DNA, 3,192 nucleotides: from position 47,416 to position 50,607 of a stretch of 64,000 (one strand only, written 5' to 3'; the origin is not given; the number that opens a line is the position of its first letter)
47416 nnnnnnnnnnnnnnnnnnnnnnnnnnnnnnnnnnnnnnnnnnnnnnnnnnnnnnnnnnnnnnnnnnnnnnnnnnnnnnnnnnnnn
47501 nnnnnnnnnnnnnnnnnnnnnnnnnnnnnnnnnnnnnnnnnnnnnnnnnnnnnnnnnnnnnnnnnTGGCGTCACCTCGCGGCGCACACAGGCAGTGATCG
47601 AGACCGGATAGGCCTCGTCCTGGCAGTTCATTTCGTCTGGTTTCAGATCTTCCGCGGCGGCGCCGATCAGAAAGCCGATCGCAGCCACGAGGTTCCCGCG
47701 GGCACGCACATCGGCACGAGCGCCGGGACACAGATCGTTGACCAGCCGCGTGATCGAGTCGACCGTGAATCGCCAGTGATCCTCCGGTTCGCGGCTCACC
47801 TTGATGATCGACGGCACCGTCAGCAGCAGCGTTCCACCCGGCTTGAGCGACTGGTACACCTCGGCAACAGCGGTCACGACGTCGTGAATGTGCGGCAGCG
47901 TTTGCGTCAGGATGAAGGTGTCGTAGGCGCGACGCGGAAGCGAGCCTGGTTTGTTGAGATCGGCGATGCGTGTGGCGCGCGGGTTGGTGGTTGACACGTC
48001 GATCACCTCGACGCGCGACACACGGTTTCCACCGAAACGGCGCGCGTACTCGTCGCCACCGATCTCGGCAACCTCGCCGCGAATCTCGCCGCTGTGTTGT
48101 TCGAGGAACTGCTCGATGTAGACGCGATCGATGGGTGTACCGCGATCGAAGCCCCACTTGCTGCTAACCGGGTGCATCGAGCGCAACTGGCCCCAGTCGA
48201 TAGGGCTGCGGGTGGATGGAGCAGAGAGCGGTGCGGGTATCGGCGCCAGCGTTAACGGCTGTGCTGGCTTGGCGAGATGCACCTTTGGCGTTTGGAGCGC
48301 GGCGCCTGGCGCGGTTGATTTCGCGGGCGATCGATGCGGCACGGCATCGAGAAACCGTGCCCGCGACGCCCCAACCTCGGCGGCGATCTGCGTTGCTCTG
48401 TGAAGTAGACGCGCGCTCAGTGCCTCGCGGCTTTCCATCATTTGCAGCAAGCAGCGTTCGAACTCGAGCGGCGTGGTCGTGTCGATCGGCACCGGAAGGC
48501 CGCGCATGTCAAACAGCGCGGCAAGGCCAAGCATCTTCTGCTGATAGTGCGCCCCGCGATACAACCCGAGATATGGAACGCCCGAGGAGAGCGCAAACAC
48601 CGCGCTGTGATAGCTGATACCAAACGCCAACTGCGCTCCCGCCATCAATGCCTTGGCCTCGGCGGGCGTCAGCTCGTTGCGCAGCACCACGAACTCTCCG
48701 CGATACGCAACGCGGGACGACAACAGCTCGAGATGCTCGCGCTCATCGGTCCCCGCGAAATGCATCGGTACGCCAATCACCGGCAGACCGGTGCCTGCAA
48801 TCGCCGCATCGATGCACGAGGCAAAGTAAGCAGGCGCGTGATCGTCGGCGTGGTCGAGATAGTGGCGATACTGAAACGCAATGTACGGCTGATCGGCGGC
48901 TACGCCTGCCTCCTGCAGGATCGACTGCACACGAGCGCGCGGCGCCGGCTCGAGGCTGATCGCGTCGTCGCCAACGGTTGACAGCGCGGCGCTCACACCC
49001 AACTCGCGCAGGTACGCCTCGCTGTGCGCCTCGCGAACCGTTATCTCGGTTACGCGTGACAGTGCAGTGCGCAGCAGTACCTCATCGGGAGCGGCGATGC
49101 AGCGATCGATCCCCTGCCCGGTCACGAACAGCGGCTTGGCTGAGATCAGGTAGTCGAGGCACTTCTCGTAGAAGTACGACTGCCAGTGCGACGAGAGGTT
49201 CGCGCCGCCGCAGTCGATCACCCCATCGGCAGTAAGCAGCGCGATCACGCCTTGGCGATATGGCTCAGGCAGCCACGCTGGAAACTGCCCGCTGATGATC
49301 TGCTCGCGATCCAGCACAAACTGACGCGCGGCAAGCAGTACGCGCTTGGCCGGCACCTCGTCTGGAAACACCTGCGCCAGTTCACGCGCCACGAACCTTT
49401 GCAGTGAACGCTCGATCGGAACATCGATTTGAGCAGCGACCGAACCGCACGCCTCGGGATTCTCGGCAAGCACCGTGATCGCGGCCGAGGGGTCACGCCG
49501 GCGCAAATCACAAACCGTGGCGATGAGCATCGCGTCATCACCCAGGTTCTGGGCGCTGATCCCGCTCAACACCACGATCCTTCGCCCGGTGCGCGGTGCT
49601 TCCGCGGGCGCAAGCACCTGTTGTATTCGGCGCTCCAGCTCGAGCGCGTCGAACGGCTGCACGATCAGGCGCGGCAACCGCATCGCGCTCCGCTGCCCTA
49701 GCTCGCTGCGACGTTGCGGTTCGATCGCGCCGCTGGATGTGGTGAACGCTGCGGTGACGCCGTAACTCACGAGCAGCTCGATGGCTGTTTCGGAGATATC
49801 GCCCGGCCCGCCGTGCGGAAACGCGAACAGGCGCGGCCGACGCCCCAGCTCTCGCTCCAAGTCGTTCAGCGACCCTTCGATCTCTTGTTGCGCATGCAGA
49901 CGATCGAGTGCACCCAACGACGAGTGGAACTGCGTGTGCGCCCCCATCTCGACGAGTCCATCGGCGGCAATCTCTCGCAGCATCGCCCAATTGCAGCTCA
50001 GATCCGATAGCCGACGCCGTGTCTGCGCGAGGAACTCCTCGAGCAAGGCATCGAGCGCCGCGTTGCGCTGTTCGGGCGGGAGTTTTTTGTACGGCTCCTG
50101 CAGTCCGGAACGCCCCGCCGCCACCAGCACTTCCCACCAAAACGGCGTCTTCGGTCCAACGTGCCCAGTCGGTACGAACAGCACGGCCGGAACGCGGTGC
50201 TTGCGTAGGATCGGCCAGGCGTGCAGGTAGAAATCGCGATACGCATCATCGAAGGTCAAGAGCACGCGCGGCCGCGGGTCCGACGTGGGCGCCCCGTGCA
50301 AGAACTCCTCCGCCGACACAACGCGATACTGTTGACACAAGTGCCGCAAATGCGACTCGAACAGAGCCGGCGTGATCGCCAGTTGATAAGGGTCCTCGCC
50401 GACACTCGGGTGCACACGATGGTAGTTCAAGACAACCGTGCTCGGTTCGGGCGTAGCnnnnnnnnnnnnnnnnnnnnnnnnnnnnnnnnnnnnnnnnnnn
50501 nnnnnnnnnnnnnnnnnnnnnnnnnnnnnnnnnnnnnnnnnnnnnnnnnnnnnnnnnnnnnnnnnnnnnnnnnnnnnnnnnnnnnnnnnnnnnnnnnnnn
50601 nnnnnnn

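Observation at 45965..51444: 1293-aa four-domain polysaccharide-modifying enzyme translationally coupled to a capsule-synthesis-like gene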

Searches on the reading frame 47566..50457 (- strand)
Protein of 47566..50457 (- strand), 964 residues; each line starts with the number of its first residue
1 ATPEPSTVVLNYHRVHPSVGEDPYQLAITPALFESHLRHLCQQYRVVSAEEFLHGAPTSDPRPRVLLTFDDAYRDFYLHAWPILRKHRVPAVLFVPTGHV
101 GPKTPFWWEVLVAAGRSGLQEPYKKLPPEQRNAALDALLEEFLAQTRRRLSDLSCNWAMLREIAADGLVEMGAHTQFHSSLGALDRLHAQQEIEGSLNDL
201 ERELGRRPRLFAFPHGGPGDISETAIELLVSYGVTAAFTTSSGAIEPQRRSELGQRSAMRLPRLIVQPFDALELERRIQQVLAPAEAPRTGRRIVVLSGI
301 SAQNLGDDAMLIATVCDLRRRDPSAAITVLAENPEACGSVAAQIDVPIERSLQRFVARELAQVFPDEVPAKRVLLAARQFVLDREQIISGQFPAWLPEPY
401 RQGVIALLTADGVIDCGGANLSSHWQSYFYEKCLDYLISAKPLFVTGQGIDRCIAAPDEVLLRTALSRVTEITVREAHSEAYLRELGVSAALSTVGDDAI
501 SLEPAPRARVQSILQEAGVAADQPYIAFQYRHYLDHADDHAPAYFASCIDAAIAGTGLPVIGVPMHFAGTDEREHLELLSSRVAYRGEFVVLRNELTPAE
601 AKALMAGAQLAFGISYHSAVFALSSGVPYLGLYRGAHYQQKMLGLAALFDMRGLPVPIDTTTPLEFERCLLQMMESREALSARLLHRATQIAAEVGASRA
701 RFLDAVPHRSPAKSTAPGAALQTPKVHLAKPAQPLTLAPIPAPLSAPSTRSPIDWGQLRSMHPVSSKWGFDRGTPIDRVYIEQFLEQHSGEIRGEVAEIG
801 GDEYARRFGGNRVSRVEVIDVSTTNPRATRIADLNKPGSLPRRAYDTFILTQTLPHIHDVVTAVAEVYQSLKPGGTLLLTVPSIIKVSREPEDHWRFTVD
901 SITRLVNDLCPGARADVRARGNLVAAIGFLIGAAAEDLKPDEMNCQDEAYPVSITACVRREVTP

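Call 51: search_protein_representatives(protein=window:47566-50457:-)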
Query: 964 residues. Proteins with E-value up to 0.001 (for the whole library): 39632; up to 1e-10: 14043; up to 1e-30: 925. The best 150 are listed.
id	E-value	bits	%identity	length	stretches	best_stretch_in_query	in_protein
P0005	0.0e+00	1061.5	55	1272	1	3-960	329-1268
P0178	5.2e-273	924.6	50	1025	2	282-958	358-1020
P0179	5.8e-269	911.2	51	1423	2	2-711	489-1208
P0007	2.3e-258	876.1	49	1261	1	7-960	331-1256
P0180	2.3e-210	717.3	43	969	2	6-708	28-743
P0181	3.3e-196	670.4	51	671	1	268-960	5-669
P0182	6.2e-132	457.7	52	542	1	273-706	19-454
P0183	8.6e-130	450.6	52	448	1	292-707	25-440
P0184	7.6e-124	430.9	53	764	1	293-710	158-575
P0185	2.3e-115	402.8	46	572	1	279-707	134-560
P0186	3.6e-92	326.1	42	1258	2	753-959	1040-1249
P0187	2.4e-89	316.7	38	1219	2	693-955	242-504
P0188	4.8e-89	315.8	38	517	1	210-707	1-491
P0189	2.6e-87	310.0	40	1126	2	746-960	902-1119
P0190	3.0e-81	289.9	39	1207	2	743-960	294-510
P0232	9.1e-63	228.8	39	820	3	751-951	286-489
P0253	2.3e-60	220.9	40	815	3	753-956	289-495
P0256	3.9e-60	220.1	39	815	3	749-959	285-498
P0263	1.9e-59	217.8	48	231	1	752-961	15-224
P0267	3.5e-59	216.9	40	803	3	751-955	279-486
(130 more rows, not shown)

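Call 52: search_protein_families(library=pfam, proteins=[P0178, P0180, P0181, P0184, P0186, P0187, P0189, P0263, P0256, P0190], max_evalue=0.001)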
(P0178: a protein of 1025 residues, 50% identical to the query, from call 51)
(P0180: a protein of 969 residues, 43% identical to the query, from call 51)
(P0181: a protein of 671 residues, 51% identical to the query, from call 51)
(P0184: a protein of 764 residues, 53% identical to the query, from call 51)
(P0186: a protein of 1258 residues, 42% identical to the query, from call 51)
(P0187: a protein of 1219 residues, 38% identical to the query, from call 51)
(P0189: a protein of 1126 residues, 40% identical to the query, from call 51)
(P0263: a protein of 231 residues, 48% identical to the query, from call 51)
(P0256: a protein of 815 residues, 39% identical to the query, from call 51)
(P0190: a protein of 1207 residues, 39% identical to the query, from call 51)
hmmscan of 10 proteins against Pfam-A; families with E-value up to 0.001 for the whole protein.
P0178 (1025 aa): 3 families
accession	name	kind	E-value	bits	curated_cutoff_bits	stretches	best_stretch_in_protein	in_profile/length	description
PF04230.19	PS_pyruv_trans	-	5.7e-23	82.7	25.3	1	382-709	1-275/280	Polysaccharide pyruvyl transferase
PF01522.26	Polysacc_deac_1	-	8.2e-19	68.2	23.1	1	82-251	3-109/124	Polysaccharide deacetylase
PF08241.18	Methyltransf_11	-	0.00045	21.2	21.2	0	889-940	44-94/95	Methyltransferase domain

P0180 (969 aa): 3 families
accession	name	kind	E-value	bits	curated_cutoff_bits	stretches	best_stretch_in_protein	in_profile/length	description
PF04230.19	PS_pyruv_trans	-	1.7e-23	84.4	25.3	1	340-667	1-276/280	Polysaccharide pyruvyl transferase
PF01522.26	Polysacc_deac_1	-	5.1e-21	75.3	23.1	1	83-255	4-116/124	Polysaccharide deacetylase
PF13489.12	Methyltransf_23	-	0.00017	21.8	27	1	815-902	45-134/164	Methyltransferase domain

P0181 (671 aa): 3 families
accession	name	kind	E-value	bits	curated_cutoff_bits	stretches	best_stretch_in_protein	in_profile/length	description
PF04230.19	PS_pyruv_trans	-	1.5e-25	91.1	25.3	1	43-367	1-272/280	Polysaccharide pyruvyl transferase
PF13489.12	Methyltransf_23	-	0.00015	22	27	1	546-609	74-137/164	Methyltransferase domain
PF08241.18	Methyltransf_11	-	0.00072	20.6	21.2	0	542-587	50-94/95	Methyltransferase domain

P0184 (764 aa): 1 family
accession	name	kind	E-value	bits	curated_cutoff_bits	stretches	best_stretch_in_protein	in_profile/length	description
PF04230.19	PS_pyruv_trans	-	3.9e-25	89.8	25.3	1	169-497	1-276/280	Polysaccharide pyruvyl transferase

P0186 (1258 aa): 9 families
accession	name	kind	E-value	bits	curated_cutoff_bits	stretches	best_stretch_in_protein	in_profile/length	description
PF00535.33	Glycos_transf_2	-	2.3e-33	115.9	23.3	1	6-132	1-129/168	Glycosyl transferase family 2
PF13641.12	Glyco_tranf_2_3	-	4.1e-15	56.8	27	1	5-194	3-208/230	Glycosyltransferase like family 2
PF10111.15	Glyco_tranf_2_2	-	3.9e-14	53.3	27.3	1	6-103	1-103/276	Glycosyltransferase like family 2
PF08241.18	Methyltransf_11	-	3.7e-11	44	21.2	1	1115-1165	41-94/95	Methyltransferase domain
PF08242.18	Methyltransf_12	-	2.4e-07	31.8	30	0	1097-1164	45-98/98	Methyltransferase domain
PF13489.12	Methyltransf_23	-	7.9e-07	29.4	27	0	1104-1187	46-137/164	Methyltransferase domain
PF13649.12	Methyltransf_25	-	3.6e-05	24.8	27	0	1119-1162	53-97/97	Methyltransferase domain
PF13632.12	Glyco_trans_2_3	-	0.00011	22.5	27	0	84-216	1-141/198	Glycosyl transferase family group 2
PF13847.12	Methyltransf_31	-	0.00022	21.4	27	0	1129-1170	72-113/145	Methyltransferase domain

P0187 (1219 aa): 10 families
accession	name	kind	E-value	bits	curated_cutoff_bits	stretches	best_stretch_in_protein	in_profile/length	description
PF00535.33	Glycos_transf_2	-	1.9e-31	109.7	23.3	1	11-138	1-130/168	Glycosyl transferase family 2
PF08241.18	Methyltransf_11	-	4.2e-17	63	21.2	2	1077-1127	45-94/95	Methyltransferase domain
PF13641.12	Glyco_tranf_2_3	-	5.7e-17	62.9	27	1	10-199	3-208/230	Glycosyltransferase like family 2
PF10111.15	Glyco_tranf_2_2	-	5.6e-13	49.4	27.3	1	17-110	6-110/276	Glycosyltransferase like family 2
PF08242.18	Methyltransf_12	-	2.4e-12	47.9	30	1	1039-1126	19-98/98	Methyltransferase domain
PF13489.12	Methyltransf_23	-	2.1e-10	41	27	1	1081-1149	70-134/164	Methyltransferase domain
PF13649.12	Methyltransf_25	-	3.1e-09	37.8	27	1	1078-1124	50-97/97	Methyltransferase domain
PF13847.12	Methyltransf_31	-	2.2e-06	27.9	27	0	1089-1132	70-113/145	Methyltransferase domain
PF01209.24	Ubie_methyltran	-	0.00018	21.3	20.1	0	1087-1127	110-150/233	ubiE/COQ5 methyltransferase family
PF13632.12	Glyco_trans_2_3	-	0.00068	19.9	27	0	89-197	1-118/198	Glycosyl transferase family group 2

P0189 (1126 aa): 9 families
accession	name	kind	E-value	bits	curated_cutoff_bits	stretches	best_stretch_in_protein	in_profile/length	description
PF00535.33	Glycos_transf_2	-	1.7e-26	93.6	23.3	1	3-118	11-128/168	Glycosyl transferase family 2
PF10111.15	Glyco_tranf_2_2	-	1.7e-14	54.4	27.3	2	4-88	14-101/276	Glycosyltransferase like family 2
PF08241.18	Methyltransf_11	-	4.5e-13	50.1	21.2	1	983-1034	44-94/95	Methyltransferase domain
PF13489.12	Methyltransf_23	-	7.7e-10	39.2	27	1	997-1057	78-138/164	Methyltransferase domain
PF08242.18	Methyltransf_12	-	6e-08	33.8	30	0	993-1032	64-97/98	Methyltransferase domain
PF13649.12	Methyltransf_25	-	1.9e-07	32.1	27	1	984-1031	49-97/97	Methyltransferase domain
PF13641.12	Glyco_tranf_2_3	-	1.7e-06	28.7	27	1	3-175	14-202/230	Glycosyltransferase like family 2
PF13632.12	Glyco_trans_2_3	-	6.3e-05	23.3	27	0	136-189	77-128/198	Glycosyl transferase family group 2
PF13847.12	Methyltransf_31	-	0.00055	20.1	27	0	996-1039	70-113/145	Methyltransferase domain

P0263 (231 aa): 5 families
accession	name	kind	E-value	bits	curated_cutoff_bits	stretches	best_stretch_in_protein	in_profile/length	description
PF08241.18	Methyltransf_11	-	4.6e-07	30.8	21.2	1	91-141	45-94/95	Methyltransferase domain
PF13489.12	Methyltransf_23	-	5.9e-07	29.8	27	1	76-147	44-121/164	Methyltransferase domain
PF08242.18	Methyltransf_12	-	4.5e-06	27.7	30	1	97-140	55-98/98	Methyltransferase domain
PF13847.12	Methyltransf_31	-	0.00015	21.9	27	1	95-146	61-113/145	Methyltransferase domain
PF13649.12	Methyltransf_25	-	0.00092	20.3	27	0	92-138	50-97/97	Methyltransferase domain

P0256 (815 aa): 6 families
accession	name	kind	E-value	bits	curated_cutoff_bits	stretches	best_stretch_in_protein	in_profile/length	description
PF01522.26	Polysacc_deac_1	-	5.8e-22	78.4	23.1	2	701-774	50-123/124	Polysaccharide deacetylase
PF13489.12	Methyltransf_23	-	3.8e-08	33.7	27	1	371-438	72-139/164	Methyltransferase domain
PF08241.18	Methyltransf_11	-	7.6e-08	33.3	21.2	1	367-414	48-94/95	Methyltransferase domain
PF08242.18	Methyltransf_12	-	1.1e-06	29.8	30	1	373-413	59-98/98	Methyltransferase domain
PF13649.12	Methyltransf_25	-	0.00024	22.2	27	0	367-411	52-97/97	Methyltransferase domain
PF00535.33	Glycos_transf_2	-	0.00086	19.7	23.3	0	32-109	24-103/168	Glycosyl transferase family 2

P0190 (1207 aa): 9 families
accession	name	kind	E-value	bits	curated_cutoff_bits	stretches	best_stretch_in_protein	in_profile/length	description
PF00535.33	Glycos_transf_2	-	1.9e-28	99.9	23.3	1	6-133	1-130/168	Glycosyl transferase family 2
PF13641.12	Glyco_tranf_2_3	-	3.3e-18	67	27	1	3-120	1-124/230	Glycosyltransferase like family 2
PF13489.12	Methyltransf_23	-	7.1e-18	65.3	27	2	1051-1134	46-133/164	Methyltransferase domain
PF08241.18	Methyltransf_11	-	4.2e-15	56.6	21.2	2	379-425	49-94/95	Methyltransferase domain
PF10111.15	Glyco_tranf_2_2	-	1.2e-14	54.9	27.3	1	14-101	8-101/276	Glycosyltransferase like family 2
PF08242.18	Methyltransf_12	-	6.1e-14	53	30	1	372-424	48-98/98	Methyltransferase domain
PF13847.12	Methyltransf_31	-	2.8e-09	37.2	27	1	386-436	65-120/145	Methyltransferase domain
PF13649.12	Methyltransf_25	-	3.1e-08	34.6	27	0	386-422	59-97/97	Methyltransferase domain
PF13632.12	Glyco_trans_2_3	-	0.00022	21.5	27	0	84-207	1-132/198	Glycosyl transferase family group 2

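Call 83: list_cluster_members(proteins=[P0256, P0232, P0253, P0267, P0179, P0178, P0180, P0181])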
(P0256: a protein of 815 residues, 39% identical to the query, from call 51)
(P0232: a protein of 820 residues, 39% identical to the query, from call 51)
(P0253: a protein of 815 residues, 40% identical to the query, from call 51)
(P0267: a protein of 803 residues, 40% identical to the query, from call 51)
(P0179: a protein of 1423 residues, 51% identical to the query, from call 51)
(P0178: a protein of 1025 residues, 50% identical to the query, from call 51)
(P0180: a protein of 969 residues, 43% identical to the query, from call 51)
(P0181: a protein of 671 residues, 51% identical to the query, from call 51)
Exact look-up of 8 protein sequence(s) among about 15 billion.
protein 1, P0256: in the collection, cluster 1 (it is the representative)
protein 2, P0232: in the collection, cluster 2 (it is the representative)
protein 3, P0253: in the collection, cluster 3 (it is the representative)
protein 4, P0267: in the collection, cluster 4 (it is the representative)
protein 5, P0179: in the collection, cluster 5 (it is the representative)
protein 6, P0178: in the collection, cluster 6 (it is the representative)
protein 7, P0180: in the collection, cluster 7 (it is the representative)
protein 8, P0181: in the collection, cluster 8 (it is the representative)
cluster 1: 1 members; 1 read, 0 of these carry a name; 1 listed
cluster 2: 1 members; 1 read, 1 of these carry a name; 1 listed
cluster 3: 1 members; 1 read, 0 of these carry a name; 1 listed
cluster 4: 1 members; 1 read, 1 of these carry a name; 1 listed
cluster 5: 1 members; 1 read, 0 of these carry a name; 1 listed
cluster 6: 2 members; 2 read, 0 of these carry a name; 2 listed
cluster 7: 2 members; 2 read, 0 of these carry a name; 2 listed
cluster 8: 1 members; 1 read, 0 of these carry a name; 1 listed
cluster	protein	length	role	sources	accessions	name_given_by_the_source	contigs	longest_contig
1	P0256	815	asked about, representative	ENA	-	-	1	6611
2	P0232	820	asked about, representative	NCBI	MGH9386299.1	MAG: polysaccharide deacetylase family protein [Vicinamibacterales bacterium]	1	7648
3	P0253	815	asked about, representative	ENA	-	-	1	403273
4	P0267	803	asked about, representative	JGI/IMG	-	peptidoglycan/xylan/chitin deacetylase (PgdA/CDA1 family)/SAM-dependent methyltransferase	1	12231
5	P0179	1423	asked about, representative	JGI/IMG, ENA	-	-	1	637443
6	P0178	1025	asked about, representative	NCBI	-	-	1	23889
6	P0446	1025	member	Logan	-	-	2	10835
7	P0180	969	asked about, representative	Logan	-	-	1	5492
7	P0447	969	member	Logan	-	-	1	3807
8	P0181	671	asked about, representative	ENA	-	-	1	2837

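Call 88: search_protein_families(library=ncbifam, proteins=[P0256], max_evalue=0.01)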
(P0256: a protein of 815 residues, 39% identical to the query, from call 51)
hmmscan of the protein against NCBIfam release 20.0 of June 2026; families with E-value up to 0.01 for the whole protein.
P0256 (815 aa): 15 families
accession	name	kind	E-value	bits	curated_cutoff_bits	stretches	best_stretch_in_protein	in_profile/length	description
TIGR03933.1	PIA_icaB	equivalog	7.4e-13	48.6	248.35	2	722-806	154-235/245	intercellular adhesin biosynthesis polysaccharide N-deacetylase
TIGR03938.2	deacetyl_PgaB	equivalog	6.4e-12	44.5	321.9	2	519-609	3-98/621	poly-beta-1,6-N-acetyl-D-glucosamine N-deacetylase PgaB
NF011177.0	PRK14582.1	equivalog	1.1e-11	43.8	923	1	510-605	40-137/671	poly-beta-1,6-N-acetyl-D-glucosamine N-deacetylase PgaB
TIGR02764.1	spore_ybaN_pdaB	equivalog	1.5e-10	41.2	237.4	1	705-774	54-123/191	polysaccharide deacetylase family sporulation protein PdaB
NF011176.0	PRK14581.1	equivalog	5e-09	34.9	1091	1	507-603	34-135/673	poly-beta-1,6-N-acetyl-D-glucosamine N-deacetylase PgaB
TIGR04243.1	nodulat_NodB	equivalog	5.4e-09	35.8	240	1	705-773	50-119/197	chitooligosaccharide deacetylase NodB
NF050820.1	PolSacchBiosHfsH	equivalog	8.4e-09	35.5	400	1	698-800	82-182/249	oligosaccharide deacetylase HfsH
TIGR02884.1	spore_pdaA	equivalog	1.7e-06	27.9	298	1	709-773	89-154/224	delta-lactam-biosynthetic de-N-acetylase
NF045821.1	PgAcgDacpgdA1_Bac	equivalog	6.6e-06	25.2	400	1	705-772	136-203/282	peptidoglycan-N-acetylglucosamine deacetylase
NF041875.1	EPS_EpsD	equivalog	4.5e-05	23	370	0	155-194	162-200/325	exopolysaccharide biosynthesis glycosyltransferase EpsD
NF045667.1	MTase_DVU1556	equivalog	0.00014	21.4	155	1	373-415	77-119/213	DVU_1556 family methyltransferase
NF053739.1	GlytfEpsEBac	equivalog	0.0041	16.2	450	1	143-212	144-215/265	glycosyltransferase EpsE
TIGR03006.1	pepcterm_polyde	equivalog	0.0047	16.1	276.2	0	703-769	67-136/272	XrtA system polysaccharide deacetylase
NF001240.0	PRK00216.1-1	equivalog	0.0053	15.8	378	1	376-414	129-167/251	bifunctional demethylmenaquinone methyltransferase/2-methoxy-6-polyprenyl-1,4-benzoquinol methylase UbiE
TIGR02873.1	spore_ylxY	hypoth_equivalog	0.0094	15.2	391.5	0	706-773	134-201/268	probable sporulation protein, polysaccharide deacetylase family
